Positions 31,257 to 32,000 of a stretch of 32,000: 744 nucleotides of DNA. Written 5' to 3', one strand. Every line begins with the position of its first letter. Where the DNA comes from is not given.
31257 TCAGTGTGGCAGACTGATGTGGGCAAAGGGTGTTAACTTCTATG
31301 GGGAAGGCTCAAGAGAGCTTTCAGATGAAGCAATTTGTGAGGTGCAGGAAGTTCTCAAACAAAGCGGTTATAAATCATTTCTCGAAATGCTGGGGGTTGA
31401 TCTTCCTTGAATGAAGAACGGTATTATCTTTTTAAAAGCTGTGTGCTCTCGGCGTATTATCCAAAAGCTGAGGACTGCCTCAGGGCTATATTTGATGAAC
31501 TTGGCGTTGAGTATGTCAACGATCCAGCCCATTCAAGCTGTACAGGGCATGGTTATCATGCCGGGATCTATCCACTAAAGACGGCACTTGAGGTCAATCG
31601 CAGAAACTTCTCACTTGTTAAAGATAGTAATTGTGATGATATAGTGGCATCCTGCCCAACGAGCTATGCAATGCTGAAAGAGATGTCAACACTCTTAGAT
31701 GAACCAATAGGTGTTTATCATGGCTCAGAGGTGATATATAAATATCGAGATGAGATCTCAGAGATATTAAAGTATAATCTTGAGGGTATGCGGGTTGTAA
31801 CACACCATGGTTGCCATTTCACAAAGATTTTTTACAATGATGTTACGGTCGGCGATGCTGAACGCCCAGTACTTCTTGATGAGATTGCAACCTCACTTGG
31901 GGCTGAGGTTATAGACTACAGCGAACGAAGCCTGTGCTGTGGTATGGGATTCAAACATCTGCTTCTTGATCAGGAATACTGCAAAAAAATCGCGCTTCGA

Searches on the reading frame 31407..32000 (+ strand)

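Call 64: search_protein_families(library=ncbifam, proteins=[window:31407-32000:+], max_evalue=0.00001)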
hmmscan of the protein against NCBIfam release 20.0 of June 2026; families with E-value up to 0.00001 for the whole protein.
window:31407-32000:+ (198 aa): 5 families
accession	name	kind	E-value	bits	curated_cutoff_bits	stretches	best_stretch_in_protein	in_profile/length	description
NF041780.1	hetero_SS_HdrB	equivalog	2.4e-42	145.3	450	2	102-191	131-220/304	ferredoxin:CoB-CoM heterodisulfide reductase subunit HdrB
TIGR03288.1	CoB_CoM_SS_B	equivalog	5.7e-23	81.6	345.15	2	102-181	117-196/290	CoB--CoM heterodisulfide reductase subunit B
NF045670.1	quin_L_LdhH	equivalog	5.5e-11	41.5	800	1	3-181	466-644/706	L-lactate dehydrogenase (quinone) large subunit LdhH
NF042965.1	MFR_anch_SdhE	equivalog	1.2e-09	38.2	500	0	6-99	3-93/282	8-methylmenaquinol:fumarate reductase membrane anchor subunit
NF008434.0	PRK11274.1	equivalog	1.4e-07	30.8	333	1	5-189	169-355/409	glycolate oxidase subunit GlcF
